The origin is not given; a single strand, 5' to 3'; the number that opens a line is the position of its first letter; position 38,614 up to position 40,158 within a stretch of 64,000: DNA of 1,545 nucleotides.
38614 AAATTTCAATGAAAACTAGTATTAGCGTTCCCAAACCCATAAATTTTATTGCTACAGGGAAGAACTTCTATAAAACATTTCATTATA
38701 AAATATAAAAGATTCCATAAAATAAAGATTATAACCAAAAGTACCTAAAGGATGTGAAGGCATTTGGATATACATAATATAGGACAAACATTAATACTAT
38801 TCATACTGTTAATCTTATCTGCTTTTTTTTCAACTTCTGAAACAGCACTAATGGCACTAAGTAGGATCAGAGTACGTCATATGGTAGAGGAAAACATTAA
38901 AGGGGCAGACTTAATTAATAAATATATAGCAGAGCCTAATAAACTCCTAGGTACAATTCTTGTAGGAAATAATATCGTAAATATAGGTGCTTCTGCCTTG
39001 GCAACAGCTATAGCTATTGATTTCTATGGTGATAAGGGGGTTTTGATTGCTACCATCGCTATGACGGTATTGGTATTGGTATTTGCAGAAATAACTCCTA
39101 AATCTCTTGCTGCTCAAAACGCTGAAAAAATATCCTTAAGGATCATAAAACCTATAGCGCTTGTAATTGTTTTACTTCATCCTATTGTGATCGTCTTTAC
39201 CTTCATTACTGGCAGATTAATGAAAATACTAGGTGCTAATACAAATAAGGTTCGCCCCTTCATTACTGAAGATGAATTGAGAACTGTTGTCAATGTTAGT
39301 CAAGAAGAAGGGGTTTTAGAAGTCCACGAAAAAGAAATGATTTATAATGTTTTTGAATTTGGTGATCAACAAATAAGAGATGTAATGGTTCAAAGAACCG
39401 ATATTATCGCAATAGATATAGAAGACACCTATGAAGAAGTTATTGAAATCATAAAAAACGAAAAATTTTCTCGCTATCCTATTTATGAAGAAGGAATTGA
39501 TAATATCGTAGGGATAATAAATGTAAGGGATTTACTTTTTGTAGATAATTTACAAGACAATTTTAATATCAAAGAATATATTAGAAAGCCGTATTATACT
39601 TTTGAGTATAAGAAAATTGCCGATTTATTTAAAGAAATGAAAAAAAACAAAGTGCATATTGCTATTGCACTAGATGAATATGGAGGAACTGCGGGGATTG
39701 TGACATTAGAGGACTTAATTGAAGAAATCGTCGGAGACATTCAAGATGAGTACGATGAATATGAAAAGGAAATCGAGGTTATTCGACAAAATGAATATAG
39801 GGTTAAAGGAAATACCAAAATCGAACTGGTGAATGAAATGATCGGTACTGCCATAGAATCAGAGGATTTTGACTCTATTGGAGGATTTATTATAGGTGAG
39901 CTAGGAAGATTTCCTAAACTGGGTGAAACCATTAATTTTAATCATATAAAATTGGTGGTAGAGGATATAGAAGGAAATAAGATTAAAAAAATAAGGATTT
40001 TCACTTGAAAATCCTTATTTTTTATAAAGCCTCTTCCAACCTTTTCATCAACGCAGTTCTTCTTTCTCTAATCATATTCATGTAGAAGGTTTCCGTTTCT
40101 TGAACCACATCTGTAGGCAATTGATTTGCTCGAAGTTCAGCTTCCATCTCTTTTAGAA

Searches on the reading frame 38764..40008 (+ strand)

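Call 43: search_protein_families(library=pfam, proteins=[window:38764-40008:+], max_evalue=0.00001)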
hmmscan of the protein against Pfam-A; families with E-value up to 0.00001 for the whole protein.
window:38764-40008:+ (414 aa): 3 families
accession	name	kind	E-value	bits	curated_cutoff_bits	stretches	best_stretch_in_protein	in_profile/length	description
PF01595.25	CNNM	-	3.1e-56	190.4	28.4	1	10-188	1-180/181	Cyclin M transmembrane N-terminal domain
PF03471.22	CorC_HlyC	-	7.3e-20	71.2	27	1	340-412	3-77/81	Transporter associated domain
PF00571.33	CBS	-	2.1e-17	63.6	24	2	205-259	2-53/57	CBS domain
